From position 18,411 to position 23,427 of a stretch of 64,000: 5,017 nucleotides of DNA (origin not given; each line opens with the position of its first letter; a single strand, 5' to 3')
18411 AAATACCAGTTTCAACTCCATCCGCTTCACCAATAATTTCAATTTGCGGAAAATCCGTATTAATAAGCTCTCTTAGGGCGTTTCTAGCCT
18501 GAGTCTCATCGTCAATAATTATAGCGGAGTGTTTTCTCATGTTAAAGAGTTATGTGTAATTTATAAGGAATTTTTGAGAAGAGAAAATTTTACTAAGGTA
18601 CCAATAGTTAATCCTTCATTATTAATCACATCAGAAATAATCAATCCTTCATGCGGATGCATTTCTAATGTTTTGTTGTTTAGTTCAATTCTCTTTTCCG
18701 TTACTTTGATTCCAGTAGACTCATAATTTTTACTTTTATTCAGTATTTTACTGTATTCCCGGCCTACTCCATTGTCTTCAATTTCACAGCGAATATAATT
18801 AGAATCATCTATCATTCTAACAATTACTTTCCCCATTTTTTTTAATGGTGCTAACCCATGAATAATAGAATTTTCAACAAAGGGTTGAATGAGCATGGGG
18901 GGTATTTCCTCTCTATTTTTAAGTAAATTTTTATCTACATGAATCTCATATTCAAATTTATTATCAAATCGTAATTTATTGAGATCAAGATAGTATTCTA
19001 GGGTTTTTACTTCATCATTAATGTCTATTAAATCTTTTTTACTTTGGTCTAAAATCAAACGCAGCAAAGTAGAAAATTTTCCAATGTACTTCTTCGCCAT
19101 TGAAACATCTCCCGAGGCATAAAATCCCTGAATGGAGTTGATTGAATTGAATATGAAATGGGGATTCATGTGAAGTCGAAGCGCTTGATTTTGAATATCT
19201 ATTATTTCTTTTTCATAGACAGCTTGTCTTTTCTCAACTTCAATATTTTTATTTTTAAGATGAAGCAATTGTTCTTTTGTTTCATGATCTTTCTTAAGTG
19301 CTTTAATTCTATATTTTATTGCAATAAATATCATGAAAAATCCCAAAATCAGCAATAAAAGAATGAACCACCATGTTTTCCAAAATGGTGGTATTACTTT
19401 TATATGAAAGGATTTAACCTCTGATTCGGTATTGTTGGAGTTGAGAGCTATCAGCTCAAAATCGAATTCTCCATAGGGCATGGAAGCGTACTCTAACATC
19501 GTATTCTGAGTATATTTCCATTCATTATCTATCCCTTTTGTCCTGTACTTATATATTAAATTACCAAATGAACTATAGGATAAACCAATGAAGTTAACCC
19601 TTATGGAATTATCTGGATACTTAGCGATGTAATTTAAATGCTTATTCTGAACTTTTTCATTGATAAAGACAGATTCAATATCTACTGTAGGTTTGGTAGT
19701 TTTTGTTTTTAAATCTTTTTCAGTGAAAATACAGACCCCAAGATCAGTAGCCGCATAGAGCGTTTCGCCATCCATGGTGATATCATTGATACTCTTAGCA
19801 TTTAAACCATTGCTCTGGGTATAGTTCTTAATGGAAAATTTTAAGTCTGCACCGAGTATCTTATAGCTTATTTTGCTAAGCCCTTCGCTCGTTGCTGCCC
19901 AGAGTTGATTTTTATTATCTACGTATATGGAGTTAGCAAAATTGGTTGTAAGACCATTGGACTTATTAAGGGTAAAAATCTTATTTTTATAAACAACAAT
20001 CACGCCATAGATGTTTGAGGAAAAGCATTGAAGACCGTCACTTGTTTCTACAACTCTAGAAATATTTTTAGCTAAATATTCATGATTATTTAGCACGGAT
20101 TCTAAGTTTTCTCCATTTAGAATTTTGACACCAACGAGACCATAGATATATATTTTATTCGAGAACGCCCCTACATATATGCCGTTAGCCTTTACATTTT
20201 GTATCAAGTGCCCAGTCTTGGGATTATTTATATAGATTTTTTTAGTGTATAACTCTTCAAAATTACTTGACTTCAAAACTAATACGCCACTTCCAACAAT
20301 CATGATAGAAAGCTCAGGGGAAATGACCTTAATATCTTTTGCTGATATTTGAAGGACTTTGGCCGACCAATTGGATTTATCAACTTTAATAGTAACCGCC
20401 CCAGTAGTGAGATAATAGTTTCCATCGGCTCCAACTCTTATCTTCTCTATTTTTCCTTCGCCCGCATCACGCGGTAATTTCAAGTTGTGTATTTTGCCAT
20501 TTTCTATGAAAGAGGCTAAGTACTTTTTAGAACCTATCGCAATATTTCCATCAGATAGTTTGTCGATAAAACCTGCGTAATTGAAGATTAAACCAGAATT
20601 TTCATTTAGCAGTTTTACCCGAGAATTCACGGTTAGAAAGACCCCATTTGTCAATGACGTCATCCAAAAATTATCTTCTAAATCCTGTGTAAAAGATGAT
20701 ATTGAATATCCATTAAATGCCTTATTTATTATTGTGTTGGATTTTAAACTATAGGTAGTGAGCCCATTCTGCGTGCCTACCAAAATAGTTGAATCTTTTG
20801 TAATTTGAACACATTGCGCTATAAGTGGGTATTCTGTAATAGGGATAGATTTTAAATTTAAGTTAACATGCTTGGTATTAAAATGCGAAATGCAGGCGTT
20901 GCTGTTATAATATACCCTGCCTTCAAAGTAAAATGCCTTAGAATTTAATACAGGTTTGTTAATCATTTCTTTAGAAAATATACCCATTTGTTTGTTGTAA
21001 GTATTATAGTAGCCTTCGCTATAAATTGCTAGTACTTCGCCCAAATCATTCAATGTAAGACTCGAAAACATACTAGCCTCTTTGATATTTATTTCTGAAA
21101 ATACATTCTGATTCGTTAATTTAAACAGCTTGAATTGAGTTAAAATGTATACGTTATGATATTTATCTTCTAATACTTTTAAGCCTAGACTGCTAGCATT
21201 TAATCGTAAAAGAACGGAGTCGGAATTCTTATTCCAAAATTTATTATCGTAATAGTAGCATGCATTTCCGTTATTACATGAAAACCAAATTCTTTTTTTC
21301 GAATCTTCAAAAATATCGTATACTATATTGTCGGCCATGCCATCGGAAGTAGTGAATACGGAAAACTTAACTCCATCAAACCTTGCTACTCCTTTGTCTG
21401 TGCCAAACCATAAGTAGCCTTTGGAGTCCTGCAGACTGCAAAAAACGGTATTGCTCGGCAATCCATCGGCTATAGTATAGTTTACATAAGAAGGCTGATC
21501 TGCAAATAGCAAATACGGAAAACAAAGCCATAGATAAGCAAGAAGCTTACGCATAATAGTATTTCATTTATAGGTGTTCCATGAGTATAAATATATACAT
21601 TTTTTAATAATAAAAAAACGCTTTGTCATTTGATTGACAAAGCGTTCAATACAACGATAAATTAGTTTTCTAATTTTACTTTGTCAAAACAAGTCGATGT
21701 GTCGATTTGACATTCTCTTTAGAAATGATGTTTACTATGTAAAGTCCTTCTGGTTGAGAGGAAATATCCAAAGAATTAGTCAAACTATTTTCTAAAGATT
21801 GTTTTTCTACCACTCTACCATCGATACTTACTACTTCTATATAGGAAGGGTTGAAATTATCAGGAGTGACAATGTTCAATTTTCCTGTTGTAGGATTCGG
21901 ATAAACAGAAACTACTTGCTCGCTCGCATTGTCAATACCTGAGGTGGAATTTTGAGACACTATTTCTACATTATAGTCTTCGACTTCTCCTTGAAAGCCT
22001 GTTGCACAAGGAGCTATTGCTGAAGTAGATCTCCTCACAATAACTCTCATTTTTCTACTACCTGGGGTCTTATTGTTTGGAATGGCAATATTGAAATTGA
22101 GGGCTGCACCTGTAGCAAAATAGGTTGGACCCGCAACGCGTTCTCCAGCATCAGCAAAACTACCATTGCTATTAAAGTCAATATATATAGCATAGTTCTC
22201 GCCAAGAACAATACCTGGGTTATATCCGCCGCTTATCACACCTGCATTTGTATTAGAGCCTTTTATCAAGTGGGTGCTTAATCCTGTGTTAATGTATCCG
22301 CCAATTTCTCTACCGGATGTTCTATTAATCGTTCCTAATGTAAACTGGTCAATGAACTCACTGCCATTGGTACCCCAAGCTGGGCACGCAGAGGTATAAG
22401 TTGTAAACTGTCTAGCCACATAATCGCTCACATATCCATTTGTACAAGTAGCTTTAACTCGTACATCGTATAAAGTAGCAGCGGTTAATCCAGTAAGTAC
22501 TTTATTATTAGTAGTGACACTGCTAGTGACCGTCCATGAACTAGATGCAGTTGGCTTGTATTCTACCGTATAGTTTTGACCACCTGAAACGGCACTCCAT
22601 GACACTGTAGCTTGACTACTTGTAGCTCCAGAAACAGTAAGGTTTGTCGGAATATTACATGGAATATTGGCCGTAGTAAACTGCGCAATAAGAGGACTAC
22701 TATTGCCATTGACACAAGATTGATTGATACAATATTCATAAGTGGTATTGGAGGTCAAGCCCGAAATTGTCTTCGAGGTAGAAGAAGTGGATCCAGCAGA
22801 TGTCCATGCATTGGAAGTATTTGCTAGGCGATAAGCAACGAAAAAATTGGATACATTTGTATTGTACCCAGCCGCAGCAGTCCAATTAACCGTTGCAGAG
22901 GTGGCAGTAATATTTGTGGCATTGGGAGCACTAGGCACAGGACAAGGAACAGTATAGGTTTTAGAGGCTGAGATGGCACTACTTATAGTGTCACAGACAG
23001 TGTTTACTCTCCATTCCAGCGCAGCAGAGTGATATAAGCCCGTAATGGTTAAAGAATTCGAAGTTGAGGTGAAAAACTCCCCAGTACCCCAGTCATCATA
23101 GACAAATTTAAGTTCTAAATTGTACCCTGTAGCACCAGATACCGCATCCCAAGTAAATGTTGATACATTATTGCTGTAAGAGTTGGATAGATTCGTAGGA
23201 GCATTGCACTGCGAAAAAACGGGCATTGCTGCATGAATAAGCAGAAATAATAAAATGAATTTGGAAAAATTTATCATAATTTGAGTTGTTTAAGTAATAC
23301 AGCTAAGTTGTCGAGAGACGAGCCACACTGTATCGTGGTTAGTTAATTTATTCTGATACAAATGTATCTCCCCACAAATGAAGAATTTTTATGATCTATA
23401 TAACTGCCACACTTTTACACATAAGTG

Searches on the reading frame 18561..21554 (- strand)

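Call 15: search_protein_families(library=pfam, proteins=[window:18561-21554:-], max_evalue=0.001)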
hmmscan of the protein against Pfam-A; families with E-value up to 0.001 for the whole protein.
window:18561-21554:- (997 aa): 3 families
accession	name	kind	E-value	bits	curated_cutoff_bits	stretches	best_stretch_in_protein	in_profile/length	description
PF06580.19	His_kinase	-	1.6e-18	67.2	25.2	1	789-867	3-81/81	Histidine kinase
PF07494.17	Reg_prop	-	4.4e-16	57.4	20.4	1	31-53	1-23/24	Two component regulator propeller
PF07495.19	Y_Y_Y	-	1e-09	38.6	26.6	1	659-720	1-64/65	Y_Y_Y domain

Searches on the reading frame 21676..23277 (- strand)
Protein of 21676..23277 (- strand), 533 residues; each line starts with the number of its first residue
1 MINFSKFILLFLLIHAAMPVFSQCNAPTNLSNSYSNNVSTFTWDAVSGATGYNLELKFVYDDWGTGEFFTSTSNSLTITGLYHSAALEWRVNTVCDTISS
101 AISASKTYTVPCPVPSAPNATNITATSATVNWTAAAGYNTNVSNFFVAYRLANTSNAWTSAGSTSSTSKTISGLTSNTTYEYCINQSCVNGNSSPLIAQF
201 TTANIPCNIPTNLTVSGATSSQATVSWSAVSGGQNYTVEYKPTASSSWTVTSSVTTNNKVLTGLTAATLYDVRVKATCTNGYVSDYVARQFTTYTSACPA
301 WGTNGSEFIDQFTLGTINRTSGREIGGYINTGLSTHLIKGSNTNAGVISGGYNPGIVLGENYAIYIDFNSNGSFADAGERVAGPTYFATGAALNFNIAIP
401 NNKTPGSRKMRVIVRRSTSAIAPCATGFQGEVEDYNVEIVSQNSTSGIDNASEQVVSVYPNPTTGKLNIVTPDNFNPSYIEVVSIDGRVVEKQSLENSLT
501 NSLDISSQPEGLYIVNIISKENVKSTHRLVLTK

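Call 15: search_protein_families(library=pfam, proteins=[window:21676-23277:-], max_evalue=0.001)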
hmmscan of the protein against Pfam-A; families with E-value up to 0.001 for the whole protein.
window:21676-23277:- (533 aa): 7 families
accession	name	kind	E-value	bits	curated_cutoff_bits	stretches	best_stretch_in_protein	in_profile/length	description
PF00041.27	fn3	-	9.7e-22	77.4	25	2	210-282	3-74/84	Fibronectin type III domain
PF20009.4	GEVED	-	1e-15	58.7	24.4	1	362-437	2-77/78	GEVED domain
PF18962.6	Por_Secre_tail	-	1.8e-13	51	27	1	458-529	1-73/75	Secretion system C-terminal sorting domain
PF25059.1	FN3_DSCAM-DSCAML_C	-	6.5e-09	36.4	39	1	235-295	22-81/89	DSCAM/DSCAML C-terminal Fn3-like domain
PF16656.11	Pur_ac_phosph_N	-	1.7e-06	28.9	30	0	120-194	8-86/93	Purple acid Phosphatase, N-terminal domain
PF01108.23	Tissue_fac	-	9.5e-05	22.6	27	0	7-64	5-66/107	Tissue factor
PF16893.11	fn3_2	-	0.00071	20.1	27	0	119-191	9-78/89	Fibronectin type III domain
